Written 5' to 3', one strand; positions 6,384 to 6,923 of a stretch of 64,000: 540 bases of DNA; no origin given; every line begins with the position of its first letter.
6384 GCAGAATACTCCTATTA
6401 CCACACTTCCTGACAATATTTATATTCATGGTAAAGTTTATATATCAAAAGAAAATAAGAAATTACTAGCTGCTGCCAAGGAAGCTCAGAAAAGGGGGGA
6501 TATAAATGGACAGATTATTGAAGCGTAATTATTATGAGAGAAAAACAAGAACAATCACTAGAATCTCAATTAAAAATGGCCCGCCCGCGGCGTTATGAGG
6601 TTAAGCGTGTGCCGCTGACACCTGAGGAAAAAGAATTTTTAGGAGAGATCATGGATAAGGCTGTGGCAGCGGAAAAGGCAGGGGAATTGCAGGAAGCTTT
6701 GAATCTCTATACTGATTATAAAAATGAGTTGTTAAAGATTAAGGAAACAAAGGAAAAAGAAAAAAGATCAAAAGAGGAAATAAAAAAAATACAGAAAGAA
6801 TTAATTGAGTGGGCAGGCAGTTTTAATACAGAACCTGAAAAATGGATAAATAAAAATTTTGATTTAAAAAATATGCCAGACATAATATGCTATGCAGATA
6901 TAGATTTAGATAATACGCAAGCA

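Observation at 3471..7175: Expanded paralog family: nucleotide-conserved MIT-like N-terminal module with divergent LPX/LRR-type repeat C-termini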

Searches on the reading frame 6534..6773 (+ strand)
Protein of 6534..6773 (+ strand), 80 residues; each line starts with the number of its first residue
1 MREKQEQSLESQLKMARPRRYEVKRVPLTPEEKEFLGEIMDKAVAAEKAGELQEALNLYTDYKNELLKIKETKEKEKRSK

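Call 13: find_related_loci(query=A2, collection=genome_contigs, flank=2500)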
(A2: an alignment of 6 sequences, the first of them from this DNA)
Query A2 (70 aa) in genome_contigs; peptide patterns used: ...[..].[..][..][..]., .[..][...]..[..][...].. (x = any residue, [..] = any of these).
585 stretches matched a pattern, but none encodes a relative of the query by tblastn (E <= 1e-3).

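Call 25: search_protein_representatives(alignment_id=A2)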
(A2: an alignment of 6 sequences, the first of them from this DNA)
Query: 6 sequences, 70 profile positions. Proteins with E-value up to 0.001 (for the whole library): 65; up to 1e-10: 30; up to 1e-30: 13. The best 65 are listed.
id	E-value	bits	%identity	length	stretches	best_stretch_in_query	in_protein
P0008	8.6e-35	134.3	-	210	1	1-68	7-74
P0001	3.3e-34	132.4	-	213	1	1-69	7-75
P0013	5.1e-34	131.9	-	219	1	1-69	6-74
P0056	3.2e-33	129.3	-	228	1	1-69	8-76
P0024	6.7e-33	128.3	-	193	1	1-69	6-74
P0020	1.3e-32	127.4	-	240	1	1-68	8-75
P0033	3.0e-32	126.2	-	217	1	1-69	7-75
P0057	4.5e-32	125.6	-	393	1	1-69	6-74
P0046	6.6e-32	125.1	-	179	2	1-69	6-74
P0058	9.3e-32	124.6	-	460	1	1-68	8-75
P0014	1.9e-31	123.6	-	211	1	1-69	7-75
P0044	2.1e-31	123.5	-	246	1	1-69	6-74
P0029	2.3e-31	123.4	-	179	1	1-70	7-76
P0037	1.3e-30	121.0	-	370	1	1-69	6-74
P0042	1.4e-30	120.8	-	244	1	1-69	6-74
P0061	8.0e-23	96.0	-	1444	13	13-55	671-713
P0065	2.1e-11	59.4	-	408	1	2-69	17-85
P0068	1.3e-09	53.6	-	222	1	18-68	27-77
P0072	6.6e-08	48.2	-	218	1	6-69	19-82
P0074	2.3e-07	46.4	-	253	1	6-67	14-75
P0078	1.5e-06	43.8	-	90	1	11-68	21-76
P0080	2.9e-06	42.9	-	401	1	18-68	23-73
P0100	5.9e-04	35.5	-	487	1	5-61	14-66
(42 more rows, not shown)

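Call 29: find_homologous_proteins(query=A3, max_evalue=0.001)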
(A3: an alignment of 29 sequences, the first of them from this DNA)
Query A3 (29 sequences) (76 aa, profile of the alignment): 7 proteins with E <= 0.001 among 2026 candidates.
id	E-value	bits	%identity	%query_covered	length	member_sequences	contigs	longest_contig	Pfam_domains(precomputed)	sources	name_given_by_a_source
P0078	1.1e-20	91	42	64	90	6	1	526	-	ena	-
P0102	4.7e-20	89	43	58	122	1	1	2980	-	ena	-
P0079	1.4e-19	87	41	58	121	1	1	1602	-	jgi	jgi:hypothetical protein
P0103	1.5e-18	84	58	93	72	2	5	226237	-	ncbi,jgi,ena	-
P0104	1.6e-18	84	36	55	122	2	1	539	-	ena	-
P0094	8.5e-17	78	33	74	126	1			-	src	-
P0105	9.9e-6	43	79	63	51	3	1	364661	-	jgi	-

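Call 30: search_solved_structures(query=A3, max_evalue=10, show_alignments=3)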
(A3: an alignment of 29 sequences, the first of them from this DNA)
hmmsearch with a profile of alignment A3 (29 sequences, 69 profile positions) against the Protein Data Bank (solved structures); distinct sequences matched with E-value up to 10: 77 (the best 60 are shown).
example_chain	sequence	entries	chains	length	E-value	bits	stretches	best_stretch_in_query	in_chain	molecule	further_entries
6een_C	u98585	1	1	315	3.1e-16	62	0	41-58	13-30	Designer Pentatricopeptide Protein dPPR10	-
6een_D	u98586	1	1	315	3.3e-16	62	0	41-58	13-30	Designer Pentatricopeptide Protein dPPR10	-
6een_A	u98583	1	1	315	3.5e-16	61.9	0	41-58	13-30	Designer Pentatricopeptide Protein dPPR10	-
6een_B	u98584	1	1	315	3.5e-16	61.9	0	41-58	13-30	Designer Pentatricopeptide Protein dPPR10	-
5orq_A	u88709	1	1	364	8.4e-16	60.7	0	41-58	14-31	cPPR-Telo1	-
5orm_A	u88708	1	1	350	1.6e-15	59.8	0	41-58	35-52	cPPR-Telo1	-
4wn4_A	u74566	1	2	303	3.3e-13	52.4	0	41-58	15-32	Pentatricopeptide repeat protein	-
4wsl_A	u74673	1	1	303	3.4e-13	52.3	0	41-58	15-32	Pentatricopeptide repeat protein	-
4pjr_A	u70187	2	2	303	3.4e-13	52.3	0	41-58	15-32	Pentatricopeptide repeat protein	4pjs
4pjq_A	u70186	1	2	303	3.4e-13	52.3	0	41-58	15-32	Pentatricopeptide repeat protein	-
4ozs_A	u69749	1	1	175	8.5e-11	44.6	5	41-58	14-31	Alpha solenoid protein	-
5jno_B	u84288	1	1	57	1.5e-05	27.8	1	21-57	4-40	DNA excision repair protein ERCC-6-like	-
7obi_A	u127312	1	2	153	1.9e-05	27.5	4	41-55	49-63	CTPR-rv4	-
9gzg_A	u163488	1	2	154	0.00012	24.9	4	38-54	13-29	Engineered CTPR protein with glutamic acids for conductivity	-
7ue2_A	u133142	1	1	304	0.00055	22.8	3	26-51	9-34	RPB_PLP3_R6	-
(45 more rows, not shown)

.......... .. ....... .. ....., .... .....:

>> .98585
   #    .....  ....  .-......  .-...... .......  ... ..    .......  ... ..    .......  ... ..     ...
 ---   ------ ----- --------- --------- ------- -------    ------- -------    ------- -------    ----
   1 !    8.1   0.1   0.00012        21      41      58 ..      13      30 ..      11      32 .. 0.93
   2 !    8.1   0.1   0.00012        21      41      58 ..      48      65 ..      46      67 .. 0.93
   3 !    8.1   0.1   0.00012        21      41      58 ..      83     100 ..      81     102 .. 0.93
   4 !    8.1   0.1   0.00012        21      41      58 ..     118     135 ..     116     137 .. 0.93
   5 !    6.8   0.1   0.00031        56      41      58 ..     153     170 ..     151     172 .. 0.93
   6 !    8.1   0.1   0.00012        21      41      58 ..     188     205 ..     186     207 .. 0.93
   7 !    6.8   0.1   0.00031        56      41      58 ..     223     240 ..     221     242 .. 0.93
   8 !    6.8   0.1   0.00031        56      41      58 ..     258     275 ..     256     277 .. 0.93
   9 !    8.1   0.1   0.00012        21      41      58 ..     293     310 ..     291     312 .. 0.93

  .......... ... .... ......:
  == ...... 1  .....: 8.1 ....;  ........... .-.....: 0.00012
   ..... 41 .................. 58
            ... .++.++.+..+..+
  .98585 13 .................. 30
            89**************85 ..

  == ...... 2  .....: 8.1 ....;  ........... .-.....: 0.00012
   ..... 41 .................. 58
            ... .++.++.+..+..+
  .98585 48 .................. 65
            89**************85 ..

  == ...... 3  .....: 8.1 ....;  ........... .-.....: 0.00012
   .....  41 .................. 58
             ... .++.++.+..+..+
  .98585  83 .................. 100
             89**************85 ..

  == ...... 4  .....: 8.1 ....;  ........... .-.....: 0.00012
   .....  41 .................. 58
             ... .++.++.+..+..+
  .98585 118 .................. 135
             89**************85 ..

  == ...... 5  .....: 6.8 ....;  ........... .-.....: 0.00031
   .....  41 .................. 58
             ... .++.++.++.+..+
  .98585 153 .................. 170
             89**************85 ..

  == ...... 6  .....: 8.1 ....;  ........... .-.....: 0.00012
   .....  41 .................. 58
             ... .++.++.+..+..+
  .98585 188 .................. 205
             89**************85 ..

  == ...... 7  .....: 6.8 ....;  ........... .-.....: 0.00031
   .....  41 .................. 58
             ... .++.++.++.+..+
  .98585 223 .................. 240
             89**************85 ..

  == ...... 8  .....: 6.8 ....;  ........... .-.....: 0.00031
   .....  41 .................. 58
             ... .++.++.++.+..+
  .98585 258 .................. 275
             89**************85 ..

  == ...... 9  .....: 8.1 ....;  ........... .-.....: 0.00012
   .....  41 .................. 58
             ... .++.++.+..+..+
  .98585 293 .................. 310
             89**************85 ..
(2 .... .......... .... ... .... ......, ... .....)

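Call 44: find_related_loci(query=A2, collection=viral_contigs, flank=8000)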
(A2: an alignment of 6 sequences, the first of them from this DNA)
Query A2 (70 aa) in viral_contigs; peptide patterns used: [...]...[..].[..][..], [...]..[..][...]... (x = any residue, [..] = any of these).
600 stretches matched a pattern, but none encodes a relative of the query by tblastn (E <= 1e-3).

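Call 45: find_related_loci(query=A2, collection=metagenome_contigs, flank=10000)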
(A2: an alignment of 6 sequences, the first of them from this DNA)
Query A2 (70 aa) in metagenome_contigs; peptide patterns used: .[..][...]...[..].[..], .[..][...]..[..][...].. (x = any residue, [..] = any of these).
508 stretches matched a pattern; 27 encode a relative of the query (tblastn E <= 1e-3); 26 distinct loci.
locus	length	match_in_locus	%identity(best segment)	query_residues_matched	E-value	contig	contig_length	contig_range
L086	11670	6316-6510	95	1-65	2e-37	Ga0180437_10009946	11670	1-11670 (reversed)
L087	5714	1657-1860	90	1-68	1e-36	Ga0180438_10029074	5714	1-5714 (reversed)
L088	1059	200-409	89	1-70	1e-37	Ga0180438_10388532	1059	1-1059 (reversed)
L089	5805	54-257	90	1-68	1e-36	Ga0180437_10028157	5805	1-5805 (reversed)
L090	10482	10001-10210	87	1-70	1e-35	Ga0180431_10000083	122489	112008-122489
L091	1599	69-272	81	1-68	4e-35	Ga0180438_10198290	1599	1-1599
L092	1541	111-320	83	1-70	5e-35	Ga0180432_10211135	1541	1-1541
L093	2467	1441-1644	81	1-68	6e-35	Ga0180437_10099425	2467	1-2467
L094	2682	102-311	87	1-70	5e-35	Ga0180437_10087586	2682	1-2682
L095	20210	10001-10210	87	1-70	1e-34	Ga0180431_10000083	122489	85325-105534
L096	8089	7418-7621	82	1-68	3e-34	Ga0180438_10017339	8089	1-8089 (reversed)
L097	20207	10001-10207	83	1-69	5e-34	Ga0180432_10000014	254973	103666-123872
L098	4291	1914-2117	82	1-68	3e-34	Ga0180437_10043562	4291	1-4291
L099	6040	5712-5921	81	1-70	1e-33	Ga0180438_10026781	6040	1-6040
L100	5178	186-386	84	1-67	2e-33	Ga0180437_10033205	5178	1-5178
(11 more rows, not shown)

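Call 46: predict_structure(alignment_id=A4)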
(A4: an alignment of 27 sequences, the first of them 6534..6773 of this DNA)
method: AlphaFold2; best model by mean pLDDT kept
length: 80 residues; sequences in the alignment: 27
mean_pLDDT: 82.0   pTM: 0.62
mean pLDDT of the five models: 82.0, 79.9, 79.2, 78.5, 77.3
residues with pLDDT >= 90: 34; 70-90: 32; 50-70: 12; < 50: 2
segments of 3 or more residues with pLDDT < 50: none
pLDDT, mean of each block of 10 residues (from residue 1): 60 75 73 92 94 93 90 79
secondary structure, 60 per line:
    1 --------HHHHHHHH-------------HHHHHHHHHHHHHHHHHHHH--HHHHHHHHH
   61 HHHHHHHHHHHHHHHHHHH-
elements in order: H9-16 H30-49 H52-79

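Call 71: search_protein_families(library=pfam, proteins=[P0058, P0068, P0080, P0072, P0065, P0074, P0100], max_evalue=0.01)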
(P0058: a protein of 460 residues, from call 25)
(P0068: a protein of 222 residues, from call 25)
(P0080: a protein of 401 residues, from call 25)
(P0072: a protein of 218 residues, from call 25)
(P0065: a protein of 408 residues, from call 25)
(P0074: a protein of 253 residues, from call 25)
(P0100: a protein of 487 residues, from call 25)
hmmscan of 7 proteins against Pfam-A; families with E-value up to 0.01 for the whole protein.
P0058 (460 aa): 1 family
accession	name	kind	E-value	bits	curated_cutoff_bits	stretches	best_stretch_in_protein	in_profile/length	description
PF04212.24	MIT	-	0.0081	16.7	30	0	39-62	6-29/66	MIT (microtubule interacting and transport) domain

P0068 (222 aa): 3 families
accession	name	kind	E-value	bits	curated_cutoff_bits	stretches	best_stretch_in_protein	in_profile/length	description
PF13438.11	DUF4113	-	1.8e-06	28.3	24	0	108-133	16-39/51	Domain of unknown function (DUF4113)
PF13072.11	MciZ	-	0.00087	19.5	22.2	0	122-130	15-23/37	Mother cell inhibitor of FtsZ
PF24575.1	TPR_Slam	-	0.0028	18.5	35.2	0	32-71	41-79/104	Surface lipoprotein assembly modifier, N-terminal TPR repeats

P0080 (401 aa): 20 families
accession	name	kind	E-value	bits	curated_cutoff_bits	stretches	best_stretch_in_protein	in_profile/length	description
PF00400.38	WD40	-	6.7e-23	80.6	27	2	110-136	12-37/39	WD domain, G-beta repeat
PF25174.1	Beta-prop_THOC3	-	1.9e-12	47.2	305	2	157-350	84-247/272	THOC3 beta-propeller domain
PF23414.1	Beta-prop_EML_2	-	2.7e-09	37.2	90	0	105-226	35-138/266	Echinoderm microtubule-associated protein second beta-propeller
PF24814.1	WD40_Prp19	-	2.8e-09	36.9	320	2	111-246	51-169/281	Prp19 WD40 domain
PF08931.15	Caudo_bapla_RBP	-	9.3e-09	35.7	26.7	0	264-289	65-90/101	Lactophage receptor-binding protein C-terminal head domain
PF25390.1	WD40_RLD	-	1.3e-07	31.7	150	1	110-392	39-330/363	RCC1-like domain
PF23003.2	Fn1_2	-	3.7e-07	30.6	27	0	359-380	48-69/70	Fibronectin type I domain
PF25172.1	Beta-prop_WDR3_2nd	-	7.4e-07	29.1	140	0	213-289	81-158/293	WDR3 second beta-propeller domain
PF08922.17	DUF1905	-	9.6e-06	26.1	24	0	363-380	37-54/81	Domain of unknown function (DUF1905)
PF23388.1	DUF7099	-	2.1e-05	24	30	0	315-382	120-186/366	Domain of unknown function (DUF7099)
PF24105.1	Beta-prop_CAF1B_HIR1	-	6.8e-05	22.4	80.5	0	184-332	106-254/383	CAF1B/HIR1 beta-propeller domain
PF08142.18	AARP2CN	-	0.00011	22.3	23.8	0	360-388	33-61/73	AARP2CN (NUC121) domain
PF25391.1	WD40_Gbeta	-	0.00016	21.3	150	1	162-349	98-259/340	G protein beta WD-40 repeat protein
PF03793.24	PASTA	-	0.00018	21.8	23.2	0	73-112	17-58/64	PASTA domain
PF12870.14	DUF4878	-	0.00019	22.2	24.1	0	230-261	47-78/112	Domain of unknown function (DUF4878)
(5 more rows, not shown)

P0072 (218 aa): 4 families
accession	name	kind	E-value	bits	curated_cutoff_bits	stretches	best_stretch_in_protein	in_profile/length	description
PF04212.24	MIT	-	0.00023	21.6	30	1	44-86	5-47/66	MIT (microtubule interacting and transport) domain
PF24575.1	TPR_Slam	-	0.0021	18.9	35.2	1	39-76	43-80/104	Surface lipoprotein assembly modifier, N-terminal TPR repeats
PF08969.16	USP8_dimer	-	0.0022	18.6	24.6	1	42-87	36-81/114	USP8 dimerisation domain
PF14532.12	Sigma54_activ_2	-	0.0078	16.9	25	0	119-173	37-90/138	Sigma-54 interaction domain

P0065 (408 aa): 1 family
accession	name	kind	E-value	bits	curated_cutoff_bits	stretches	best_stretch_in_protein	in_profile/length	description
PF04212.24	MIT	-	0.0029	18.1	30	1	48-103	6-61/66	MIT (microtubule interacting and transport) domain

P0074 (253 aa): 0 families

P0100 (487 aa): 5 families
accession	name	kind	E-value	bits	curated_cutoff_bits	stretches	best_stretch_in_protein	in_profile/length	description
PF12799.13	LRR_4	-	3.7e-26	91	27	5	376-417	1-43/44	Leucine Rich repeats (2 copies)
PF23211.1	LRR_LRWD1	-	2.7e-10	40.7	28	1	242-305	38-101/190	Leucine-rich repeat and WD repeat-containing protein 1, LRR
PF23598.1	LRR_14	-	2.8e-10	39.9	40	2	233-340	34-147/353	Leucine-rich repeat region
PF25019.1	LRR_R13L1-DRL21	-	2.5e-05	24.6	27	0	241-299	64-126/127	R13L1/DRL21 LRRs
PF13855.12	LRR_8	-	2.6e-05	24.3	27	1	247-301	2-60/61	Leucine rich repeat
